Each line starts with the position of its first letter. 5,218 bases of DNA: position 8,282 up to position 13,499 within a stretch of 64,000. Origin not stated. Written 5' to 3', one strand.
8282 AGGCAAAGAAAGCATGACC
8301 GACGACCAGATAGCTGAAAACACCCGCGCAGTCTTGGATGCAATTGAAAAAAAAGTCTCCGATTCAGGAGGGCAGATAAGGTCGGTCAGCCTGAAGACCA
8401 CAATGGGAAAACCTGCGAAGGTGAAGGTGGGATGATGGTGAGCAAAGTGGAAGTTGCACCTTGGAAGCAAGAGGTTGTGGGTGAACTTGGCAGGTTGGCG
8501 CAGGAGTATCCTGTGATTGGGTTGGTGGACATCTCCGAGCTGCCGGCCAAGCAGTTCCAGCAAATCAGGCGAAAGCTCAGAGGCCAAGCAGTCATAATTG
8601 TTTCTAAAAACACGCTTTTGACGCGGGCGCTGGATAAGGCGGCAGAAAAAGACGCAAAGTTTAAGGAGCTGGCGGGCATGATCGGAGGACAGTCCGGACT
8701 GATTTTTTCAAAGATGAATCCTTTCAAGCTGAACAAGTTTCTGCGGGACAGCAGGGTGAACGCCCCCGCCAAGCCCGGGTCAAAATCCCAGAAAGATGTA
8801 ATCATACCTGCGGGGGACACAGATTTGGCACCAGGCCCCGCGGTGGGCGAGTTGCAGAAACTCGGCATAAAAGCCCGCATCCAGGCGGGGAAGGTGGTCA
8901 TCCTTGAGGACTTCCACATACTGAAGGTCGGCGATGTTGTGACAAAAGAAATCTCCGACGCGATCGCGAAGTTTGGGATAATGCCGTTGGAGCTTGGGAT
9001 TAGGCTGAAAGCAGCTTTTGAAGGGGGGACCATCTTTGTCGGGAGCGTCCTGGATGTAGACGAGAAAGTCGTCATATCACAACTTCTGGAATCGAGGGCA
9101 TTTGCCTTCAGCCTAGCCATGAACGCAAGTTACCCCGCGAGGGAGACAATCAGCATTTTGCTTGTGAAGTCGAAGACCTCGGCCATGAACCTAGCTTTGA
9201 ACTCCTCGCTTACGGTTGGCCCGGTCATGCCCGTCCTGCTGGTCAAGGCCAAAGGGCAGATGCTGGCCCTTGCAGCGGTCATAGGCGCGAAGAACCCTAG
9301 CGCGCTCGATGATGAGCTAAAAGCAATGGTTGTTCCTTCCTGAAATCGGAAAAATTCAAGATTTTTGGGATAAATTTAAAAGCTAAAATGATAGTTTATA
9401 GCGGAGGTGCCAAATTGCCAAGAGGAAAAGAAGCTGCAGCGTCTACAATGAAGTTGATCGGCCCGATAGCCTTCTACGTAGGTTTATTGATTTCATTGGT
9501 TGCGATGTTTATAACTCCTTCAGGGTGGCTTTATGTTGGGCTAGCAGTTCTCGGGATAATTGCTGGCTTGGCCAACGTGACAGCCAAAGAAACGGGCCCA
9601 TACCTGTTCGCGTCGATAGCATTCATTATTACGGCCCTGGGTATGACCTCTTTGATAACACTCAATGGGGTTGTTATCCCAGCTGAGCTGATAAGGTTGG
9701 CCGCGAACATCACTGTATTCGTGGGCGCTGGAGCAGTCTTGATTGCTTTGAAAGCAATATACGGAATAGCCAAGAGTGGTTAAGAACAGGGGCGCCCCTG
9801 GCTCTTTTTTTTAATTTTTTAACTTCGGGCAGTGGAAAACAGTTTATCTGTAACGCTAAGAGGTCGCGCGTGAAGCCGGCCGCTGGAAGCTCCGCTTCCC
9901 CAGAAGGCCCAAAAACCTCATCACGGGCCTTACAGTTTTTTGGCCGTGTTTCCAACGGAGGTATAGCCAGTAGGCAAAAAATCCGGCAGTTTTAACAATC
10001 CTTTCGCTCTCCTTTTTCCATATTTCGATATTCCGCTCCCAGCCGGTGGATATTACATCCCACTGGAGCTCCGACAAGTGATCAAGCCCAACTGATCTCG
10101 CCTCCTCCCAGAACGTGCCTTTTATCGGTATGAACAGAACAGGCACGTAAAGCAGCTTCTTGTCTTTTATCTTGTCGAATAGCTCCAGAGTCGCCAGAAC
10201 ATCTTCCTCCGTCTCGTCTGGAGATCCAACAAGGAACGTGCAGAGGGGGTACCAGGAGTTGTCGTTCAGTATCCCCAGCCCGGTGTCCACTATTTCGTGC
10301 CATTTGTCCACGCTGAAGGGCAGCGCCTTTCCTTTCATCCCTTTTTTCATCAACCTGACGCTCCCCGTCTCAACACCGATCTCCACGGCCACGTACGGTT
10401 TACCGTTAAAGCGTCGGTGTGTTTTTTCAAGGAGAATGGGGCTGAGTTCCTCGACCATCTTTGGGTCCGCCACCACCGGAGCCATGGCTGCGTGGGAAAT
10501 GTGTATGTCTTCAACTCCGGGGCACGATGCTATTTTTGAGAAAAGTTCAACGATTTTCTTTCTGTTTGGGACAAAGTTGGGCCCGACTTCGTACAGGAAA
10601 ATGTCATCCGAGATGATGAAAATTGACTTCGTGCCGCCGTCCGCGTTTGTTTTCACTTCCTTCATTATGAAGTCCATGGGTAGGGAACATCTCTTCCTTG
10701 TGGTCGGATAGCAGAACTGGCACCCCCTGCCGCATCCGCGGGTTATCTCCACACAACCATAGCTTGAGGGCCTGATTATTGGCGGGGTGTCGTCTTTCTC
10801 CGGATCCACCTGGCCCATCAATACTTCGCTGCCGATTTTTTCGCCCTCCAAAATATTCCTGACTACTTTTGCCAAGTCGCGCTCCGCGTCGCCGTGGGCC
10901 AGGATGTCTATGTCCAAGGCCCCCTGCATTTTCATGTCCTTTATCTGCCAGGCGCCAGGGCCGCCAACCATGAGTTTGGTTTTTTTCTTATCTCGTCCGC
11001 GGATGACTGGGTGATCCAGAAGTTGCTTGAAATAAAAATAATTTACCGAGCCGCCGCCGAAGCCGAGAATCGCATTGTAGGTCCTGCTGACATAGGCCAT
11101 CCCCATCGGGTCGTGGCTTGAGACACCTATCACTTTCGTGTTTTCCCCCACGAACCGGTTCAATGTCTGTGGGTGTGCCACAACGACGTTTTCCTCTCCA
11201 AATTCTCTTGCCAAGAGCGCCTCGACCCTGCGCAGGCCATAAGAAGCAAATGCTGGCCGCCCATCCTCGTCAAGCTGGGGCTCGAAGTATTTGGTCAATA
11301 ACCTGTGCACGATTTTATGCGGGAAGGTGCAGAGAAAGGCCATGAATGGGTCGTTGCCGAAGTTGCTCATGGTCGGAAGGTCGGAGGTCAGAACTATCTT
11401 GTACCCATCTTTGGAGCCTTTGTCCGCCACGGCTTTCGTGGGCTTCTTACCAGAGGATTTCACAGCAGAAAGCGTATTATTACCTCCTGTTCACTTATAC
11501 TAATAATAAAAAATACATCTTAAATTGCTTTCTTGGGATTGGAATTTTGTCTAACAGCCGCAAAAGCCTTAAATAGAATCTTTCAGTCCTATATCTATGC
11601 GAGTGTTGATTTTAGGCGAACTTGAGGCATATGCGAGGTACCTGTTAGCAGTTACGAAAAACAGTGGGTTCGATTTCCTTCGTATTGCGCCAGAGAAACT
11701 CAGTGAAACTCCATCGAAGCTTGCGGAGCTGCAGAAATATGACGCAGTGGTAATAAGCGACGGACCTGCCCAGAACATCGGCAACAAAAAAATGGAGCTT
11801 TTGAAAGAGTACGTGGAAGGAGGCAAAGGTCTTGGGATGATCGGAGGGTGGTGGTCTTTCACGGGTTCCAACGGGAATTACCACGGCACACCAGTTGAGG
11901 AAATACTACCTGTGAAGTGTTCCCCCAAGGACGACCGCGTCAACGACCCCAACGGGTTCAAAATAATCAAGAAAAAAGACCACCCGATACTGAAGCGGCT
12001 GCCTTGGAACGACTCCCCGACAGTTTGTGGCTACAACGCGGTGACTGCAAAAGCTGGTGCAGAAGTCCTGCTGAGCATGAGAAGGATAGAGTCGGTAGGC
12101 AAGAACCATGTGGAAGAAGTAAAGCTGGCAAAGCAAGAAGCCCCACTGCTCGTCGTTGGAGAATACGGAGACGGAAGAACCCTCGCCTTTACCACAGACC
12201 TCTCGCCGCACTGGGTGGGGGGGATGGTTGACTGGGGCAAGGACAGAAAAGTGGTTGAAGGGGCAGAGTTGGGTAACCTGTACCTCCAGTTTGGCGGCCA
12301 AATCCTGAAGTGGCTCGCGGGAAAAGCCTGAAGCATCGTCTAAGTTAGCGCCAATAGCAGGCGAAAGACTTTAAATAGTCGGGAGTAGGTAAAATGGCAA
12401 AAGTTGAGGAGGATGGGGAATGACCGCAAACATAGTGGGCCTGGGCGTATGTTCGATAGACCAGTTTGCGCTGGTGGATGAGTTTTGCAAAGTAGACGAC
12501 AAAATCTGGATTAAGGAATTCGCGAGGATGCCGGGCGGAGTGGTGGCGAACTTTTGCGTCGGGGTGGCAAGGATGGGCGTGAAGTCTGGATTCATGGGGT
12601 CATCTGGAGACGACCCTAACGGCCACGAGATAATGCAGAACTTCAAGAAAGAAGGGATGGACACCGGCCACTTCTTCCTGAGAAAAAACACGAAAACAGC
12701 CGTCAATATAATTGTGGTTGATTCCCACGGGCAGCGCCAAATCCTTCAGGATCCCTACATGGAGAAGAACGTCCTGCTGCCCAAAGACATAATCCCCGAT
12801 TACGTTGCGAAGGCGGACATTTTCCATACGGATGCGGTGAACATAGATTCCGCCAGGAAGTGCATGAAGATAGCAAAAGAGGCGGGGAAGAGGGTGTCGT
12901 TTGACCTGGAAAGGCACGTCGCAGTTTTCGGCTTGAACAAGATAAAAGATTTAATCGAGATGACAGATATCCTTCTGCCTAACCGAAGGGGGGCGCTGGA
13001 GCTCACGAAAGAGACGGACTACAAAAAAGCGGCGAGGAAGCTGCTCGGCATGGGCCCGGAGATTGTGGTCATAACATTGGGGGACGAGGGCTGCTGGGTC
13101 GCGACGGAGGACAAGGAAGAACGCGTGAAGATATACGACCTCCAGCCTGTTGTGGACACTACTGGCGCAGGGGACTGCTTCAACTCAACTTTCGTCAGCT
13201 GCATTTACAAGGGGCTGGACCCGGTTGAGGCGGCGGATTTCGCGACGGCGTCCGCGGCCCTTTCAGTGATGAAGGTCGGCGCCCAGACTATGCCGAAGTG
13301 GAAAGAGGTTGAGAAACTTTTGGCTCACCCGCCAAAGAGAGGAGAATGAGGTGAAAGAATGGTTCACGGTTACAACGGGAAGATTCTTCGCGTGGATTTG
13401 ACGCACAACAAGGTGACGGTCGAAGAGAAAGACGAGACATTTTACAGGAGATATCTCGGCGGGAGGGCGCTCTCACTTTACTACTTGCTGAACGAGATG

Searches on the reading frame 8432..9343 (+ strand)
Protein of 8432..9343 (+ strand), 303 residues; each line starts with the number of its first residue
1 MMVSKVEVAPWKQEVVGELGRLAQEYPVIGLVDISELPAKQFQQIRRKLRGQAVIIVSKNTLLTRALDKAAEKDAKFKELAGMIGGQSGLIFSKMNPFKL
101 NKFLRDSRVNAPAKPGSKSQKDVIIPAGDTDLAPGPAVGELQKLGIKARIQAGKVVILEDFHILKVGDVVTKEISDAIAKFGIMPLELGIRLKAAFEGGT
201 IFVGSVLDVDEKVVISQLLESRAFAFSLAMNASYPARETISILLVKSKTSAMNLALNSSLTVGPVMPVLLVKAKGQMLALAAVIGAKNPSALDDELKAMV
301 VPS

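Call 36: search_protein_families(library=pfam, proteins=[window:8432-9343:+], max_evalue=0.001)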
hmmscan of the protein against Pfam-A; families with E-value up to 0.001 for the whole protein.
window:8432-9343:+ (303 aa): 2 families
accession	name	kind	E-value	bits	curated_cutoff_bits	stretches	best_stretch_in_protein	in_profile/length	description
PF00466.25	Ribosomal_L10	-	6.7e-24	84.3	22.8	1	10-106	4-97/100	Ribosomal protein L10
PF17777.6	RL10P_insert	-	9.4e-17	61.1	29.1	1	113-183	1-71/71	Insertion domain in 60S ribosomal protein L10P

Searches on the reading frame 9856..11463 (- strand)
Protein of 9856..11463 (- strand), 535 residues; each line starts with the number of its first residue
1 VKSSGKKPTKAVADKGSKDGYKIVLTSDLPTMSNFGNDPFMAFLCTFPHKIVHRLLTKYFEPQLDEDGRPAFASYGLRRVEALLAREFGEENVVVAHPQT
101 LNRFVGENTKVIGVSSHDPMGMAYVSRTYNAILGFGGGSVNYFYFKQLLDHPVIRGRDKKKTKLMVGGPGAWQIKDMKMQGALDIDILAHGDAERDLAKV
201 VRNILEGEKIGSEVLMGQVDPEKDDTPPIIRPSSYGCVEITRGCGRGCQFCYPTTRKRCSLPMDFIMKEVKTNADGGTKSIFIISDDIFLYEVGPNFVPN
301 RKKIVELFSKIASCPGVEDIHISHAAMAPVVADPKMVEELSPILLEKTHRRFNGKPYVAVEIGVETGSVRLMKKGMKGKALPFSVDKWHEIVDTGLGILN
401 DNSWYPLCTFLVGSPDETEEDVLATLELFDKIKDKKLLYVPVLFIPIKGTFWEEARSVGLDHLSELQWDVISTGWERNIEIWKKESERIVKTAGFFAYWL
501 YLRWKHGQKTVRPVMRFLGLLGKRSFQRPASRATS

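Call 36: search_protein_families(library=pfam, proteins=[window:9856-11463:-], max_evalue=0.001)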
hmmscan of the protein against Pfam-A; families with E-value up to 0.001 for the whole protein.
window:9856-11463:- (535 aa): 1 family
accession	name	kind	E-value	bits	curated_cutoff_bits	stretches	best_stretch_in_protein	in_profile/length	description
PF04055.27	Radical_SAM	-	7.1e-11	43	29.5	1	238-428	1-165/166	Radical SAM superfamily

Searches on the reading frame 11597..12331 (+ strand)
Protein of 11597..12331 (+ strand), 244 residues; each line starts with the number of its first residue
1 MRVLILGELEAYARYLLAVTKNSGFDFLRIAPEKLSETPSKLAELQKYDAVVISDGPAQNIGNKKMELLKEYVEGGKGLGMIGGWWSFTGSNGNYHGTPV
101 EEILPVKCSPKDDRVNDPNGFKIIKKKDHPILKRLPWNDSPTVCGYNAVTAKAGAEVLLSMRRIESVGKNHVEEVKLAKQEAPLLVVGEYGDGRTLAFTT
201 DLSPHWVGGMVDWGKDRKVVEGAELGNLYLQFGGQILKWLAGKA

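Call 36: search_protein_families(library=pfam, proteins=[window:11597-12331:+], max_evalue=0.001)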
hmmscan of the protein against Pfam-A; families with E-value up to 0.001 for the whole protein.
window:11597-12331:+ (244 aa): 2 families
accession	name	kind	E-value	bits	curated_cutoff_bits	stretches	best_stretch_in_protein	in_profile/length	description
PF07090.17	GATase1_like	-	1.9e-38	132.9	27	1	11-214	29-232/247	Putative glutamine amidotransferase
PF06283.17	ThuA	-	2.4e-05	25.1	33.4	1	41-198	45-184/209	Trehalose utilisation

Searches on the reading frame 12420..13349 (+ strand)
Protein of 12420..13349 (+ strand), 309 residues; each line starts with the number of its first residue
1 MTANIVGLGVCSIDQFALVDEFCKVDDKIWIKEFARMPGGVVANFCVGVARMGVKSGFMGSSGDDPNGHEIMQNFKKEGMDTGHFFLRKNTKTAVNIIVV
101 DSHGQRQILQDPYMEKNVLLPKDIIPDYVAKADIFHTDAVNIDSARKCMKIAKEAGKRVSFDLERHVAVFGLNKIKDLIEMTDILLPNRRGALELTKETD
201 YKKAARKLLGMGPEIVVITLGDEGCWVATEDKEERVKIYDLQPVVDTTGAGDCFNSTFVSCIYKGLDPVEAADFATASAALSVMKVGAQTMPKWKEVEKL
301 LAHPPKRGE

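Call 36: search_protein_families(library=pfam, proteins=[window:12420-13349:+], max_evalue=0.001)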
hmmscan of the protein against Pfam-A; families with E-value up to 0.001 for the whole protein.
window:12420-13349:+ (309 aa): 2 families
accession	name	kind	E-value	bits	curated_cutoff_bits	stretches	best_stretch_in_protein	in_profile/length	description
PF00294.29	PfkB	-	3.8e-51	174.7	25.8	1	4-291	3-298/302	pfkB family carbohydrate kinase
PF08543.17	Phos_pyr_kin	-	1.1e-05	25.4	27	1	175-277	112-226/246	Phosphomethylpyrimidine kinase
